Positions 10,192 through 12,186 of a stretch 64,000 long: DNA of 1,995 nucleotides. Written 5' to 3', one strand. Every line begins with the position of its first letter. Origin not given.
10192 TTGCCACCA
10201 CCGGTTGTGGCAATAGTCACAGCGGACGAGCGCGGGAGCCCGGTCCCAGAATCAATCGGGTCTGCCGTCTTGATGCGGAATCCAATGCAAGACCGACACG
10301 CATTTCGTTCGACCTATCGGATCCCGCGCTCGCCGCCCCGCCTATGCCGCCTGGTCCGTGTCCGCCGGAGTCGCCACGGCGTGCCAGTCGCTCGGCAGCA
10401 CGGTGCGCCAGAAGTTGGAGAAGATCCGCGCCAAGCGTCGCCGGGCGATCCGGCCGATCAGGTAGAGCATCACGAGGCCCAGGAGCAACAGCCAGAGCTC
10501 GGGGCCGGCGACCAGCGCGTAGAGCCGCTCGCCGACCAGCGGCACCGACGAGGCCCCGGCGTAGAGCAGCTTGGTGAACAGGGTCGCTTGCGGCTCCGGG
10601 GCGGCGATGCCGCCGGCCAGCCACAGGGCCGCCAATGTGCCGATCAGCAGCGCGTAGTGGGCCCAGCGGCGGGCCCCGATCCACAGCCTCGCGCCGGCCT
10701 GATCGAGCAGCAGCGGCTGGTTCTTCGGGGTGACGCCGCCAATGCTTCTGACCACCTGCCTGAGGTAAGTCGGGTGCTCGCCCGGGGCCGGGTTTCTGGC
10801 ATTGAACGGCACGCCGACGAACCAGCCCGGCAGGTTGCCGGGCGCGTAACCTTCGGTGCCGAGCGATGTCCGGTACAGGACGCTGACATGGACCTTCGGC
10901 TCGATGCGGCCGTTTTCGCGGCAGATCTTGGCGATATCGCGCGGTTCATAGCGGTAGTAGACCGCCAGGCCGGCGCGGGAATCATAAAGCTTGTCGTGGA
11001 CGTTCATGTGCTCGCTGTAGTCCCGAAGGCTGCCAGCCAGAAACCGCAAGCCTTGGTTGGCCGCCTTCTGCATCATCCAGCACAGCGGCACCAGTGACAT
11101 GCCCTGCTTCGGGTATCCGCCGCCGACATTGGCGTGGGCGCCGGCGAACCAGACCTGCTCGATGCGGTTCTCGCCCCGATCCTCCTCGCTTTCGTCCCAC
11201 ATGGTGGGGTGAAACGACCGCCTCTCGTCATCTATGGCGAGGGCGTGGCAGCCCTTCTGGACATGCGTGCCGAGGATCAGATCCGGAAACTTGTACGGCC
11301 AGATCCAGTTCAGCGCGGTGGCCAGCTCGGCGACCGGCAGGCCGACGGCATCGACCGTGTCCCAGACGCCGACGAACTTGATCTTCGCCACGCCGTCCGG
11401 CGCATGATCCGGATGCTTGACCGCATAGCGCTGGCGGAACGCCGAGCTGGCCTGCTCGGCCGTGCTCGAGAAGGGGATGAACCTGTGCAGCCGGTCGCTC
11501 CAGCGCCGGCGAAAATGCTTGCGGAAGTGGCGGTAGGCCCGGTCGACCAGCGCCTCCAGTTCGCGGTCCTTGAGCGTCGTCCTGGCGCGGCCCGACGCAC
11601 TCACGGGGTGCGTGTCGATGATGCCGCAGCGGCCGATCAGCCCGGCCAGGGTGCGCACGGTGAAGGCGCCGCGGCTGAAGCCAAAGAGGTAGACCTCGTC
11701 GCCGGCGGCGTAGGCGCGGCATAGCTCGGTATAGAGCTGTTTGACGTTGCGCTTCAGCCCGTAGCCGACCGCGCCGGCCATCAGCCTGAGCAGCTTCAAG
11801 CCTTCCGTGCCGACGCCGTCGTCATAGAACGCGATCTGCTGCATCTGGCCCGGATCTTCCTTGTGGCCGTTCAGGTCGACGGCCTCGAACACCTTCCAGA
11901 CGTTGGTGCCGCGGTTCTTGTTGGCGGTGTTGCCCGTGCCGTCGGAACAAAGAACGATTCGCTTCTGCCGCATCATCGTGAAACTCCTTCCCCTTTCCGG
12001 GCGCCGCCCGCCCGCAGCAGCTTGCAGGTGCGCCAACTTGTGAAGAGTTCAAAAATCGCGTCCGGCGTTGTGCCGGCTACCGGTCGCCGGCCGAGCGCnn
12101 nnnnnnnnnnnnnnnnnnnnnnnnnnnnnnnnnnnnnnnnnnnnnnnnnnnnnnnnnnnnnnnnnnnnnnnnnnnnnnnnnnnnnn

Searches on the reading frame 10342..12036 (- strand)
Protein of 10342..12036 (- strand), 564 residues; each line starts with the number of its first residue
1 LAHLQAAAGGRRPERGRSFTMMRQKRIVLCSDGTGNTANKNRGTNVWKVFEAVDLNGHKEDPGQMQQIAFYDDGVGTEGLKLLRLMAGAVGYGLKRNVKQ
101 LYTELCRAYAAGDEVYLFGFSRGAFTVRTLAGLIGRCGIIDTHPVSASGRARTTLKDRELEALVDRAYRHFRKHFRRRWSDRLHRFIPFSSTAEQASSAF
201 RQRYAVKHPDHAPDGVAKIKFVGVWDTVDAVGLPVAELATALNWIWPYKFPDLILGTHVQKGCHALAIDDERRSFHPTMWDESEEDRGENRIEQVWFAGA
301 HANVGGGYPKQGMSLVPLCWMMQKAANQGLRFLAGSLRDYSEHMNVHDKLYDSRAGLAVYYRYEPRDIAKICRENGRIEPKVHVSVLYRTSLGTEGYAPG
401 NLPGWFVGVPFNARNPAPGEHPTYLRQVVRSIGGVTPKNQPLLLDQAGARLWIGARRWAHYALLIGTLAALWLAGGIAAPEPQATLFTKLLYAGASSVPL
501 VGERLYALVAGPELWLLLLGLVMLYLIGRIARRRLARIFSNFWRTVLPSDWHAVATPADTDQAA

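Call 3: search_protein_families(library=pfam, proteins=[window:10342-12036:-], max_evalue=0.01)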
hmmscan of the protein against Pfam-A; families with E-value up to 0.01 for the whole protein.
window:10342-12036:- (564 aa): 1 family
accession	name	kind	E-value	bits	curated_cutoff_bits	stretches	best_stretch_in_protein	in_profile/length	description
PF09994.14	T6SS_Tle1-like_cat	-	1.6e-72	244.7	27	1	25-323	1-286/287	T6SS, Phospholipase effector Tle1-like, catalytic domain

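Call 4: search_protein_families(library=padloc, proteins=[window:10342-12036:-], max_evalue=0.01)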
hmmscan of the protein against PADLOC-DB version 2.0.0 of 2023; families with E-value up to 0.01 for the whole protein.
window:10342-12036:- (564 aa): 0 families

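Call 5: search_protein_families(library=ncbifam, proteins=[window:10342-12036:-], max_evalue=0.01)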
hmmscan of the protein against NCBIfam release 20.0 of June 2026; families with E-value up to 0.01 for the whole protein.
window:10342-12036:- (564 aa): 0 families

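Call 21: find_related_loci(query=window:10342-11976:-, collection=metagenome_contigs, flank=10000)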
Query window:10342-11976:- (544 aa) in metagenome_contigs; peptide patterns used: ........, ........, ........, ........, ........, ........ (x = any residue, [..] = any of these).
105 stretches matched a pattern; 1 encode a relative of the query (tblastn E <= 1e-3); 1 distinct loci.
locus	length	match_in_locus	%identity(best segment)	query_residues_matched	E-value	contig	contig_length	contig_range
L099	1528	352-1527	77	1-390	0e+0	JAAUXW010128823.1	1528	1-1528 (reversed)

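Call 23: search_dna_similar(query=window:10342-11976:-, collection=plasmids, mode=protein, max_rows=15)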
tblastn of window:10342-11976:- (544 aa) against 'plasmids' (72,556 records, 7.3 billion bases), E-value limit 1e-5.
Records with a match: 145; places in all: 156; records where one place covers at least 80% of the query: 0.
Best place of each record, by identity: <60% 145.
By first word of the organism name: Bradyrhizobium 22; Rhizobium 14; Pseudoalteromonas 11; Agrobacterium 8; Vibrio 7; Ensifer 6; Sulfitobacter 6; Roseovarius 5; Sinorhizobium 4; Hymenobacter 4; and 36 more.
By predicted mobility (MOB-suite, as given by PLSDB): non-mobilizable 75; conjugative 44; mobilizable 26.
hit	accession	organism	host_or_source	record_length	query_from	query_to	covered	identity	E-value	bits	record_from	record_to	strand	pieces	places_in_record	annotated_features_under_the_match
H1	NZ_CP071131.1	Caballeronia sp. M1242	Homo sapiens,ETA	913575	7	400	72%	41.7%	7e-78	274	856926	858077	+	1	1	DUF2235 domain-containing protein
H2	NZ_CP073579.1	Photobacterium sp. GJ3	-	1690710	5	415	76%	39.5%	1e-84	294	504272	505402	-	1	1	record has no annotation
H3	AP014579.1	Burkholderia sp. RPE67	Riptortus pedestris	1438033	4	386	70%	41.6%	3e-78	275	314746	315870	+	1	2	uncharacterized protein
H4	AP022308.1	Burkholderia sp. SFA1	-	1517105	4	386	70%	41.4%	8e-78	274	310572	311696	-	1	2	hypothetical protein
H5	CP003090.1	Burkholderia sp. YI23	-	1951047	4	386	70%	41.3%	3e-77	272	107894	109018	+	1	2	hypothetical protein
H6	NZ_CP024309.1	Sinorhizobium fredii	Phaseolus vulgaris,cell culture,plant ...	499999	4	383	70%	40.8%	7e-78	274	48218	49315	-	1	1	DUF2235 domain-containing protein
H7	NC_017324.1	Sinorhizobium meliloti BL225C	-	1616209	4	383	70%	40.0%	4e-77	272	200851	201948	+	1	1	none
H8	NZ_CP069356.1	Microvirga sp. VF16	Vachellia farnesiana,Cell culture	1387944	5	399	73%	37.9%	2e-69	250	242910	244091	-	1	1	none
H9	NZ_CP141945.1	Novosphingobium sp. RL4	Rheum palmatum L.,Single ...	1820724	5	383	70%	35.5%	5e-60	222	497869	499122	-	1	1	none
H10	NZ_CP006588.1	Hymenobacter sp. APR13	silkworm feces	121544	1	398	73%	33.5%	7e-36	150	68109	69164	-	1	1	DUF2235 domain-containing protein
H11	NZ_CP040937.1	Hymenobacter sp. DG01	cell culture,water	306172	1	398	73%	33.5%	8e-36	150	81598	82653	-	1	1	DUF2235 domain-containing protein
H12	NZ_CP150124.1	Bradyrhizobium ottawaense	-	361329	3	422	77%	30.4%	2e-36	152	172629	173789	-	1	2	DUF2235 domain-containing protein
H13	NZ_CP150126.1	Bradyrhizobium ottawaense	Glycine max cv. AC Orford,cell ...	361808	3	422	77%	30.4%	2e-36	152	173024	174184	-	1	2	DUF2235 domain-containing protein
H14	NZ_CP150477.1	Bradyrhizobium ottawaense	Glycine max cv. AC Orford,cell culture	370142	3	422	77%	30.4%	2e-36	152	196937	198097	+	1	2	DUF2235 domain-containing protein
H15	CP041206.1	Rhizobium sp. NIBRBAC000502774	Genome assembly,Coal mine soil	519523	4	385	70%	33.0%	4e-35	148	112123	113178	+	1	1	DUF2235 domain-containing protein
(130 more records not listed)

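Call 32: get_annotated_region(hit=H6, flank=6000)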
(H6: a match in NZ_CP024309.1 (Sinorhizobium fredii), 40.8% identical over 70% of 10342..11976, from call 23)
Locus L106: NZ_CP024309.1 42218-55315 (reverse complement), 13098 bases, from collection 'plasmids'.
description: Sinorhizobium fredii strain NXT3 plasmid pSfreNXT3b, complete sequence
organism: Sinorhizobium fredii (NCBI taxid 380)
taxonomy: Bacteria; Pseudomonadota; Alphaproteobacteria; Hyphomicrobiales; Rhizobiaceae; Sinorhizobium; Sinorhizobium fredii
host: -; source: Phaseolus vulgaris,cell culture,plant nodule in agricultural field; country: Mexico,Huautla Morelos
typing (MOB-suite, as given by PLSDB): conjugative; relaxase MOBQ; mating-pair formation MPF_T
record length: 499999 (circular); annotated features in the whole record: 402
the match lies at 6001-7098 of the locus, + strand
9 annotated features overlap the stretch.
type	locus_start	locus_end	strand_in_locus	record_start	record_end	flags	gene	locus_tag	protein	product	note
CDS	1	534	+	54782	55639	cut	-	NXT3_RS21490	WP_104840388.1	sterol desaturase family protein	GO:0008610 - lipid biosynthetic process [Evidence IEA]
CDS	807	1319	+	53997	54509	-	-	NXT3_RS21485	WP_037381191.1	flavin reductase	-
CDS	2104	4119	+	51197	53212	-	-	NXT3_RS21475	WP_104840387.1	methyl-accepting chemotaxis protein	GO:0007165 - signal transduction [Evidence IEA]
CDS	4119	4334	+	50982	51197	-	-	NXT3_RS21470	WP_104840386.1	hypothetical protein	-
CDS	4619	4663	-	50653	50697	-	-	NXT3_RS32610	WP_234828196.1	hypothetical protein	-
CDS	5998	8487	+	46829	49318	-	-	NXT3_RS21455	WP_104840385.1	DUF2235 domain-containing protein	-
CDS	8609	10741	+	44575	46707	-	-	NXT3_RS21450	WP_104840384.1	hypothetical protein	-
CDS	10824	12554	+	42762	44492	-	-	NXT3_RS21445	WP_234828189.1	lysozyme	-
CDS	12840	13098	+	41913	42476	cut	-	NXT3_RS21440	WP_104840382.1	DUF1353 domain-containing protein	-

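Call 33: get_annotated_region(hit=H1, flank=6000)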
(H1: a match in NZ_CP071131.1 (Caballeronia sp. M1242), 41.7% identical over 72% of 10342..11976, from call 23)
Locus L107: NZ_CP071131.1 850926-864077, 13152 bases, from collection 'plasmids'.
description: Caballeronia sp. M1242 plasmid unnamed2, complete sequence
organism: Caballeronia sp. M1242 (NCBI taxid 2814653)
taxonomy: Bacteria; Pseudomonadota; Betaproteobacteria; Burkholderiales; Burkholderiaceae; Caballeronia; Caballeronia sp. M1242
host: -; source: Homo sapiens,ETA; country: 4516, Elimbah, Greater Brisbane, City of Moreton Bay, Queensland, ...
typing (MOB-suite, as given by PLSDB): non-mobilizable
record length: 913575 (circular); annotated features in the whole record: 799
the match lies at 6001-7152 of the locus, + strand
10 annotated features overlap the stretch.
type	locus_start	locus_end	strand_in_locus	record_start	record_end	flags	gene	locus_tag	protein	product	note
CDS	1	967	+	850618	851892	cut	-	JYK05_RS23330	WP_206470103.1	TIGR02270 family protein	GO:0008150 - biological_process [Evidence IEA]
CDS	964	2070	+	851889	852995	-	-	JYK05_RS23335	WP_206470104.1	DUF2169 domain-containing protein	-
CDS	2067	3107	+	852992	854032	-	-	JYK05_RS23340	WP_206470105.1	hypothetical protein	-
CDS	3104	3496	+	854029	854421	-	-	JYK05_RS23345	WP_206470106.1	PAAR-like domain-containing protein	-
CDS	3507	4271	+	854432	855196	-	-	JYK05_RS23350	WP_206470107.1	hypothetical protein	-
CDS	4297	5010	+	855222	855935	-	-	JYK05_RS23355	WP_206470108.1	hypothetical protein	-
CDS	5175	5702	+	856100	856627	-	-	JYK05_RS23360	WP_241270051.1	hypothetical protein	-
CDS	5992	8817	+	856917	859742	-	-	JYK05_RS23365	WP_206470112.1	DUF2235 domain-containing protein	-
CDS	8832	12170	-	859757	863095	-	-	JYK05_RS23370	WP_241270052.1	adenylate/guanylate cyclase domain-containing protein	GO:0009190 - cyclic nucleotide biosynthetic process [Evidence IEA]; GO:0035556 - intracellular signal transduction ...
CDS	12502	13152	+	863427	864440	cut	-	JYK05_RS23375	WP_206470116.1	LuxR C-terminal-related transcriptional regulator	GO:0006355 - regulation of DNA-templated transcription [Evidence IEA]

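Call 34: get_annotated_region(hit=H3, flank=6000)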
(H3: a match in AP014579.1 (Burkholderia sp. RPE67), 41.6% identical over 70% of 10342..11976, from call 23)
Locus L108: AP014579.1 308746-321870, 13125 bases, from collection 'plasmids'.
description: Burkholderia sp. RPE67 plasmid p1 DNA, complete genome
organism: Burkholderia sp. RPE67 (NCBI taxid 758796)
taxonomy: Bacteria; Pseudomonadota; Betaproteobacteria; Burkholderiales; Burkholderiaceae; Burkholderia; Burkholderia sp. RPE67
host: -; source: Riptortus pedestris; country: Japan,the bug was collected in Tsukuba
typing (MOB-suite, as given by PLSDB): non-mobilizable
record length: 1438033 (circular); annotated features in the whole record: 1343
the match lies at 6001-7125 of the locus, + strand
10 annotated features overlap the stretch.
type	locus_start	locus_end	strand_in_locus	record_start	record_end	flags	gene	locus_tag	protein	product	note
CDS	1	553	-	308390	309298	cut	lysR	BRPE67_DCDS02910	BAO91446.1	LysR family transcriptional regulator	-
CDS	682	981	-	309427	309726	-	-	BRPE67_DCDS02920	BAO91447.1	uncharacterized protein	-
CDS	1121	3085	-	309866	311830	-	-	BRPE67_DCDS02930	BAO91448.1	galactose oxidase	-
CDS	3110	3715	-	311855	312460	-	-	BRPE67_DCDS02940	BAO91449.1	uncharacterized protein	-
CDS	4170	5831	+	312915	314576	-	-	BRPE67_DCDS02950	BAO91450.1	pyrrolo-quinoline quinone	-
CDS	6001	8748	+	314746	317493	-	-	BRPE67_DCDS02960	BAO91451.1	uncharacterized protein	-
CDS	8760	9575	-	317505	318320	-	-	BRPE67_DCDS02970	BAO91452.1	hydrolase, putative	-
CDS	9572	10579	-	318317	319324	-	-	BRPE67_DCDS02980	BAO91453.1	D-isomer specific 2-hydroxyacid dehydrogenase NAD-binding protein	-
CDS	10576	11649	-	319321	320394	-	-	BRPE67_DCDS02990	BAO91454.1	ribose operon repressor, putative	-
CDS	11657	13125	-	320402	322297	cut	dctM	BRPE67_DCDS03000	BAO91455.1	TRAP dicarboxylate transporter, DctM subunit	-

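Call 36: find_homologous_proteins(query=window:10342-11976:-, max_evalue=1e-20)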
Query window:10342-11976:- (544 aa): 5789 proteins with E <= 1e-20 among 8000 candidates; the best 120 are listed.
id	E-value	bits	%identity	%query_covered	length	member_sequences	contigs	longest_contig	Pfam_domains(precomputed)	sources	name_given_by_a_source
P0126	0.0e+0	1274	100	100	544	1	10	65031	PF09994.15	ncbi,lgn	-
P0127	1.9e-243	828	67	100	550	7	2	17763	PF09994.15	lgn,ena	-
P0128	1.3e-179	617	62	78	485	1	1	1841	PF09994.15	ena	-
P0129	1.0e-159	551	54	96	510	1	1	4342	PF09994.15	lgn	-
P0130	3.7e-155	536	51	97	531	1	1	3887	PF09994.15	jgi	jgi:uncharacterized protein (DUF2235 family)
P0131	6.0e-151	522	50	96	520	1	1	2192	PF09994.15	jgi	jgi:uncharacterized protein (DUF2235 family)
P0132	4.1e-147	510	49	97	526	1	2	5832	PF09994.15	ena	-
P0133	3.4e-146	507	49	96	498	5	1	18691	PF09994.15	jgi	jgi:uncharacterized protein (DUF2235 family)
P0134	4.3e-146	506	48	96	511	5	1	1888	PF09994.15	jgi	-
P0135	5.3e-146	506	48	95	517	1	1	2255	PF09994.15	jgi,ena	-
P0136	6.7e-146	506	48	96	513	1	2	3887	PF09994.15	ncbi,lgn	ncbi:MAG: DUF2235 domain-containing protein [bacterium]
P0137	7.2e-146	505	46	96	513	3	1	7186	PF09994.15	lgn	-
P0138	1.1e-145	505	50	97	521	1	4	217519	PF09994.15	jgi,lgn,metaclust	metaclust:\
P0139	5.4e-145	503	48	98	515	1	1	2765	PF09994.15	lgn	-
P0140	9.7e-145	502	49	97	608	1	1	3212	PF09994.15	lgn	-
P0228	2.9e-128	447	44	96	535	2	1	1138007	PF09994.15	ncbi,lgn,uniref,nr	ncbi:uncharacterized protein (DUF2235 family) [Povalibacter uvarum]|uniref:Uncharacterized protein (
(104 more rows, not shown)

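Call 37: find_encoding_contigs(protein=P0127, flank=8000, max_places=2)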
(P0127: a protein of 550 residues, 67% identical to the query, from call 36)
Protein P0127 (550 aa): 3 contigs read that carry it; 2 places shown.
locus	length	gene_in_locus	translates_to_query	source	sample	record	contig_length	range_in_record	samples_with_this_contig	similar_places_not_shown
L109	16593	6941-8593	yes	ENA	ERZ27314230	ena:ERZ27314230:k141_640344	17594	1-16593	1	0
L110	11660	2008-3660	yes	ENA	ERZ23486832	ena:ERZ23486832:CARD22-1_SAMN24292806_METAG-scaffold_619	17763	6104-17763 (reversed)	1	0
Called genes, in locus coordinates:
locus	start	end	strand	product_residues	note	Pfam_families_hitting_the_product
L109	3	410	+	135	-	?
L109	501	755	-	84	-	PF00724:Oxidored_FMN (weak)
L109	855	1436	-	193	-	PF00440:TetR_N, PF16859:TetR_C_11 (weak), PF21993:TetR_C_13_2, PF16925:TetR_C_13, PF13977:TetR_C_6 (weak)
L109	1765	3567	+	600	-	PF00009:GTP_EFTU, PF03144:GTP_EFTU_D2, PF14492:EFG_III (weak), PF00679:EFG_C, PF06421:LepA_C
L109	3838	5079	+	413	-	PF01738:DLH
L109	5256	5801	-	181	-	PF05163:DinB, PF04978:MST (weak), PF12867:DinB_2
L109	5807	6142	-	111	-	-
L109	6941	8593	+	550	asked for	PF09994:T6SS_Tle1-like_cat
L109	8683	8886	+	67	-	-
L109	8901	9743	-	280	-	PF00135:COesterase, PF20434:BD-FAE, PF07859:Abhydrolase_3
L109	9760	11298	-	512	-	PF01970:TctA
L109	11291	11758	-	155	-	PF07331:TctB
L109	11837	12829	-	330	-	PF03401:TctC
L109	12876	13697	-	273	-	PF00285:Citrate_synt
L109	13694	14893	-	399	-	PF02515:CoA_transf_3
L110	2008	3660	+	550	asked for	PF09994:T6SS_Tle1-like_cat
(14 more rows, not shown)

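Call 38: find_encoding_contigs(protein=P0138, flank=6000, max_places=2)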
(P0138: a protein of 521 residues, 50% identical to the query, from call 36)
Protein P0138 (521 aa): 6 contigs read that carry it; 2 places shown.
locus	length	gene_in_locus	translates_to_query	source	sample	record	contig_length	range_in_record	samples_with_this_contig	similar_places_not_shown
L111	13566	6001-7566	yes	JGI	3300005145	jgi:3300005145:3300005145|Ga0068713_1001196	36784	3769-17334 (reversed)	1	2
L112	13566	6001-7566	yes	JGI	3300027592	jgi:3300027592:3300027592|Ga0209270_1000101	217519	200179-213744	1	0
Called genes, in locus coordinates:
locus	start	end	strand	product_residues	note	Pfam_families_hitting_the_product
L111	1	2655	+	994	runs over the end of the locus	PF05193:Peptidase_M16_C, PF08367:M16C_assoc, PF05193:Peptidase_M16_C (weak), PF22516:PreP_C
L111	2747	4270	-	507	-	PF00199:Catalase, PF06628:Catalase-rel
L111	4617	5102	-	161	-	PF01475:FUR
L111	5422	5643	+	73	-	PF08502:LeuA_dimer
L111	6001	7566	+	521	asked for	PF09994:T6SS_Tle1-like_cat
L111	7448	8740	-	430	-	PF00270:DEAD, PF04851:ResIII, PF00271:Helicase_C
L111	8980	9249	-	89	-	PF00076:RRM_1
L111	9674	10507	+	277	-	-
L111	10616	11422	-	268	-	PF13489:Methyltransf_23, PF01209:Ubie_methyltran, PF13847:Methyltransf_31, PF02390:Methyltransf_4 (weak), PF08241:Methyltransf_11, PF08242:Methyltransf_12, PF13649:Methyltransf_25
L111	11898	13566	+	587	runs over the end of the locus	PF07715:Plug, PF00593:TonB_dep_Rec_b-barrel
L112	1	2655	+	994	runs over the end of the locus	PF05193:Peptidase_M16_C, PF08367:M16C_assoc, PF05193:Peptidase_M16_C (weak), PF22516:PreP_C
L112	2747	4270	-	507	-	PF00199:Catalase, PF06628:Catalase-rel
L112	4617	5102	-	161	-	PF01475:FUR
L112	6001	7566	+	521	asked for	PF09994:T6SS_Tle1-like_cat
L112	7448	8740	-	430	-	PF00270:DEAD, PF04851:ResIII, PF00271:Helicase_C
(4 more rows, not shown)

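Call 39: find_encoding_contigs(protein=P0228, flank=6000, max_places=1)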
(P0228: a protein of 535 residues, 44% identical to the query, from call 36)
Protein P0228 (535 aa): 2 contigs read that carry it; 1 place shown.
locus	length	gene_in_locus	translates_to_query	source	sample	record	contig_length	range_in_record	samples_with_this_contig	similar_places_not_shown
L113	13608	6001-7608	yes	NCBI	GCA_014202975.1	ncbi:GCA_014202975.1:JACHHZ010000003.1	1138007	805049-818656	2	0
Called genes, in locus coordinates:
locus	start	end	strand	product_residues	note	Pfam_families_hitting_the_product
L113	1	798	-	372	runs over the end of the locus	PF00144:Beta-lactamase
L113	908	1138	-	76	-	PF04024:PspC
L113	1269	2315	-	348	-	PF00356:LacI, PF00532:Peripla_BP_1, PF13407:Peripla_BP_4, PF13377:Peripla_BP_3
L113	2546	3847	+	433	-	PF07690:MFS_1, PF13347:MFS_2, PF07690:MFS_1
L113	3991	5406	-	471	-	PF00324:AA_permease, PF13520:AA_permease_2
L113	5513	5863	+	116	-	PF07578:LAB_N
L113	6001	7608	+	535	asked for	PF09994:T6SS_Tle1-like_cat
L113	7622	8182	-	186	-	PF01169:GDT1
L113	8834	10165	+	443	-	PF25919:BSH_CusB (faint), PF00364:Biotin_lipoyl (faint), PF25917:BSH_RND, PF25973:BSH_CzcB, PF25984:BSH_YknX (faint), PF25954:Beta-barrel_RND_2, PF25967:RND-MFP_C (weak), PF25989:YknX_C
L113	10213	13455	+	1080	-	PF00873:ACR_tran, PF03176:MMPL (weak)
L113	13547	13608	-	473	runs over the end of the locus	PF00070:Pyr_redox (faint), PF01266:DAO (weak), PF01494:FAD_binding_3, PF13450:NAD_binding_8 (weak)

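Call 52: search_solved_structures(query=window:10342-11976:-, max_evalue=0.001)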
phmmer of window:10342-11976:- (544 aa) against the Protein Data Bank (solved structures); distinct sequences matched with E-value up to 0.001: 0.

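Call 88: search_protein_families(library=phrogs, proteins=[window:10342-11976:-], max_evalue=0.001)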
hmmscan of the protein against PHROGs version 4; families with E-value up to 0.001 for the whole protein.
window:10342-11976:- (544 aa): 0 families
